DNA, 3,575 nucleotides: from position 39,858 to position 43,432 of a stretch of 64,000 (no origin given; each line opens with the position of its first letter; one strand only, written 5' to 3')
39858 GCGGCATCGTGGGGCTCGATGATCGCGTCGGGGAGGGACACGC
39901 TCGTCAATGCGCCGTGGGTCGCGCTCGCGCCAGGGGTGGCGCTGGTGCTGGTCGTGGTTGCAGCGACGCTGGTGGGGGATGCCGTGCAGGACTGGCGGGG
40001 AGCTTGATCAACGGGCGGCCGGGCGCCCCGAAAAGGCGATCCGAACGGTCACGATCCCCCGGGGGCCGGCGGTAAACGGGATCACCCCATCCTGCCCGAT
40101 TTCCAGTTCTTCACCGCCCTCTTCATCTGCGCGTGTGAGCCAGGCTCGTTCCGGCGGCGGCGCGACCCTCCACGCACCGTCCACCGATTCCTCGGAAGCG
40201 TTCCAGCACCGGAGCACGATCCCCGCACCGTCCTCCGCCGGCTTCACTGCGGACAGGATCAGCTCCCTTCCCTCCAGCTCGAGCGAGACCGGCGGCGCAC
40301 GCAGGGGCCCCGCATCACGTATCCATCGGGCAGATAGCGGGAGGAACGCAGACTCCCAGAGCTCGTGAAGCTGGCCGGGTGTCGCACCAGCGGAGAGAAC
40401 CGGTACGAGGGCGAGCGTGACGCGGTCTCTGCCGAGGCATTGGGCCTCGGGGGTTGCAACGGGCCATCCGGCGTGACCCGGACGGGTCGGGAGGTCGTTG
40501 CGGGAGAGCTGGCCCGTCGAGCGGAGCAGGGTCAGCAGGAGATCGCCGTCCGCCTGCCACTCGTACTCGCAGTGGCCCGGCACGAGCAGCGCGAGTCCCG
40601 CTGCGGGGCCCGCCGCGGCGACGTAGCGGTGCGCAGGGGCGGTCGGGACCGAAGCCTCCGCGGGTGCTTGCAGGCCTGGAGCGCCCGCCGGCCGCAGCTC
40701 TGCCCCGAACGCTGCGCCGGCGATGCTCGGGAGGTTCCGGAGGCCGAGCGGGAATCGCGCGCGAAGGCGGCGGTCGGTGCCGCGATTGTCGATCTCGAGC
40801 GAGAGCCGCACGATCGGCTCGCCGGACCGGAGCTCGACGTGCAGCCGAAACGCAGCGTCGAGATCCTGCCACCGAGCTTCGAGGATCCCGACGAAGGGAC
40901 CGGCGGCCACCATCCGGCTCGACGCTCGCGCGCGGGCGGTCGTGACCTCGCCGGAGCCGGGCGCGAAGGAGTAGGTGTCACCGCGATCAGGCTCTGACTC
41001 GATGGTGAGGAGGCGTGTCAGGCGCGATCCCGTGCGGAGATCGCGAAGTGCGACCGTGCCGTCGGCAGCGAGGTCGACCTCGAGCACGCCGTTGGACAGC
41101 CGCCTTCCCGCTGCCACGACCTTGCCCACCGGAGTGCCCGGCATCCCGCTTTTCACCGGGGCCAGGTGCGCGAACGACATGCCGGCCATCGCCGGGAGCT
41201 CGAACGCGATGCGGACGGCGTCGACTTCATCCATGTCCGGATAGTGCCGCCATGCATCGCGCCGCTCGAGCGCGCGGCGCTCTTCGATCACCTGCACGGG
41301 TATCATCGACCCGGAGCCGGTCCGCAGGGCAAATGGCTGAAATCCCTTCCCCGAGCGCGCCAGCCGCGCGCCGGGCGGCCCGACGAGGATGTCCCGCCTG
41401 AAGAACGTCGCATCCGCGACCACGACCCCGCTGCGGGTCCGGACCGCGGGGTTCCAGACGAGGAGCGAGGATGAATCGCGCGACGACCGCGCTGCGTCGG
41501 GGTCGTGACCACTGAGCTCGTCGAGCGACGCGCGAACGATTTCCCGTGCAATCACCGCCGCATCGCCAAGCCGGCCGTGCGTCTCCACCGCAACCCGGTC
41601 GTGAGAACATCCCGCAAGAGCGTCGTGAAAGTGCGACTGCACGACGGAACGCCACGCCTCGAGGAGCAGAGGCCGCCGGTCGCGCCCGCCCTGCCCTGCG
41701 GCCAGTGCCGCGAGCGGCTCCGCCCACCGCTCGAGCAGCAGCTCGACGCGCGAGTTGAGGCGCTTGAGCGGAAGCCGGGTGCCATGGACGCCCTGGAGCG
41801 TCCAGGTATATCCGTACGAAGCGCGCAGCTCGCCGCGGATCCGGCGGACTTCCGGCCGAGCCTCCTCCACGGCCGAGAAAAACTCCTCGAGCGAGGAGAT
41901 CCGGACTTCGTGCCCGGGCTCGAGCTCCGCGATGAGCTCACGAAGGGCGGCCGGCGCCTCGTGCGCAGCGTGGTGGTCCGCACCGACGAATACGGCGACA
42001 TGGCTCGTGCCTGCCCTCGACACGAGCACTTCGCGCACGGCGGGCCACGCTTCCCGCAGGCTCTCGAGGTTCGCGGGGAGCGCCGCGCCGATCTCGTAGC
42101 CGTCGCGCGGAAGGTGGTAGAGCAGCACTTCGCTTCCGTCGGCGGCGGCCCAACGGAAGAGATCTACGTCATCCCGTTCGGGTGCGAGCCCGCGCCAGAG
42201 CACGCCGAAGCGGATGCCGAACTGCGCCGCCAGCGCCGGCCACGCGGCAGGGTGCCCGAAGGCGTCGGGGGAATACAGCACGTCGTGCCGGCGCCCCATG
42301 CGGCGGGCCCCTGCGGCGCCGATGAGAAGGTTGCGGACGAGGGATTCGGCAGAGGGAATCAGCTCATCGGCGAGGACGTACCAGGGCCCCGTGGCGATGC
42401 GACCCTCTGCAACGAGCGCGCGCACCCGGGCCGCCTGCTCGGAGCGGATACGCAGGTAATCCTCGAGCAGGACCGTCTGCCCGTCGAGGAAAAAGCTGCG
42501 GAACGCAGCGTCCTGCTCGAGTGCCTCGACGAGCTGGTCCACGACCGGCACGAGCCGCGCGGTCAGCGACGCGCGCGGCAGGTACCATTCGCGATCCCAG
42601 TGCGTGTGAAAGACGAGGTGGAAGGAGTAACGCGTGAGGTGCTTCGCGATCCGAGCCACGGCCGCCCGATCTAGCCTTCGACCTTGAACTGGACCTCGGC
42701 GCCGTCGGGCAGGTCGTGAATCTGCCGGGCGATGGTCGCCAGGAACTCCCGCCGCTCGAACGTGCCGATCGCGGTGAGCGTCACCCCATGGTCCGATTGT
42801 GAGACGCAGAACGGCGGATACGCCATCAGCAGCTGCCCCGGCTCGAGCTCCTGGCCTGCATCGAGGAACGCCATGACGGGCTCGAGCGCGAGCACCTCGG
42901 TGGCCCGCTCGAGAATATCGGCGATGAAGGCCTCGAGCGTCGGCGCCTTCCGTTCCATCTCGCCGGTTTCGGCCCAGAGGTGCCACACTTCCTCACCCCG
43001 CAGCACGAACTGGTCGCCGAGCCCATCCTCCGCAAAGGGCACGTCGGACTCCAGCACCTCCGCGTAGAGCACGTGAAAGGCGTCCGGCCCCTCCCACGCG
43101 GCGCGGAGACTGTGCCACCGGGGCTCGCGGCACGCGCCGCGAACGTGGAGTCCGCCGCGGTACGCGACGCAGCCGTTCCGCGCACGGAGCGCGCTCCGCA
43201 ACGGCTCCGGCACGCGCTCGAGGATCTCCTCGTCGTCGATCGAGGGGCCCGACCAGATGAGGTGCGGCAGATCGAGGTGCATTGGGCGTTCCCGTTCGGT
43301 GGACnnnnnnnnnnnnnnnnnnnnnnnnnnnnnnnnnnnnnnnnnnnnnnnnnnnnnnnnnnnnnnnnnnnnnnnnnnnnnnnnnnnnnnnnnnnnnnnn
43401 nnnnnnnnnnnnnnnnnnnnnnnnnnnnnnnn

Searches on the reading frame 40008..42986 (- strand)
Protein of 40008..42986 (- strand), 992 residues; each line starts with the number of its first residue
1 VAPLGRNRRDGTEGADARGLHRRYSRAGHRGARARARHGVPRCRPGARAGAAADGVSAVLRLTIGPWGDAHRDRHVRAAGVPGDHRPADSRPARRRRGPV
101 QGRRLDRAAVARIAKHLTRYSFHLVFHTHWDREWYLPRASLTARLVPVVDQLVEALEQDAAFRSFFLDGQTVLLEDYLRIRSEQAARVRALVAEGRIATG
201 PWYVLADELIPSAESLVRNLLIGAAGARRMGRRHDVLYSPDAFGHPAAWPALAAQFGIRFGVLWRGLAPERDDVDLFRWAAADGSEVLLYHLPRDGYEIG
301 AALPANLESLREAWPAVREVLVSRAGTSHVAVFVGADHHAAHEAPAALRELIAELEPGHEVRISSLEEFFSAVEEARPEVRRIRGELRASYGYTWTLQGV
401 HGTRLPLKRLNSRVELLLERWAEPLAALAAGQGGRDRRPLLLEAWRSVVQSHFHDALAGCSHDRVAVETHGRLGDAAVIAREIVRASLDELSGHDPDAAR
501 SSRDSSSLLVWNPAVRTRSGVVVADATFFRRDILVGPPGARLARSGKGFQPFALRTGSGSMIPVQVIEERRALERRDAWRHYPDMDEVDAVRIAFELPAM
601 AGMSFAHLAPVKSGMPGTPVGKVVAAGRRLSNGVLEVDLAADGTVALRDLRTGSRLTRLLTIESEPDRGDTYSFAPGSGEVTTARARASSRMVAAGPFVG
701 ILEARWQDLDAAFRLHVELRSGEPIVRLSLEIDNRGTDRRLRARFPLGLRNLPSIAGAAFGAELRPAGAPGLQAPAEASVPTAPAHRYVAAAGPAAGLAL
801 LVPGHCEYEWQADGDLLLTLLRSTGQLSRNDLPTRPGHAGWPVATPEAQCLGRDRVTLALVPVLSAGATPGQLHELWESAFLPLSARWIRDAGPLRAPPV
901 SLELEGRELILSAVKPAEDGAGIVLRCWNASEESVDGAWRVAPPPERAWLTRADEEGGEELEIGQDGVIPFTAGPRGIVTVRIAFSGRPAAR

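Call 7: search_protein_families(library=pfam, proteins=[window:40008-42986:-], max_evalue=0.001)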
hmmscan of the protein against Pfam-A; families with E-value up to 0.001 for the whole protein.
window:40008-42986:- (992 aa): 4 families
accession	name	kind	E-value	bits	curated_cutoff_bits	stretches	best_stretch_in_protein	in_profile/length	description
PF01074.27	Glyco_hydro_38N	-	1.6e-33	116.7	25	1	122-375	2-257/270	Glycosyl hydrolases family 38 N-terminal domain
PF07748.19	Glyco_hydro_38C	-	7.7e-12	46.3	25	1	630-824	1-200/206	Glycosyl hydrolases family 38 C-terminal domain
PF09261.16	Alpha-mann_mid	-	3.8e-10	40.2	31.1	1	398-491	4-96/96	Alpha mannosidase middle domain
PF17677.7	Glyco_hydro38C2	-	3.4e-07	30.7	22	1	909-981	2-72/72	Glycosyl hydrolases family 38 C-terminal beta sandwich domain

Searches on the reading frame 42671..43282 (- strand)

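Call 7: search_protein_families(library=pfam, proteins=[window:42671-43282:-], max_evalue=0.001)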
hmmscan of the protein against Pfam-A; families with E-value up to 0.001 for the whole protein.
window:42671-43282:- (203 aa): 1 family
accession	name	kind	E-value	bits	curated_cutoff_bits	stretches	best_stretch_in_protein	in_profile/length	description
PF09346.15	SMI1_KNR4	-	0.00049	21.2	25.4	1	23-121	17-124/125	SMI1 / KNR4 family (SUKH-1)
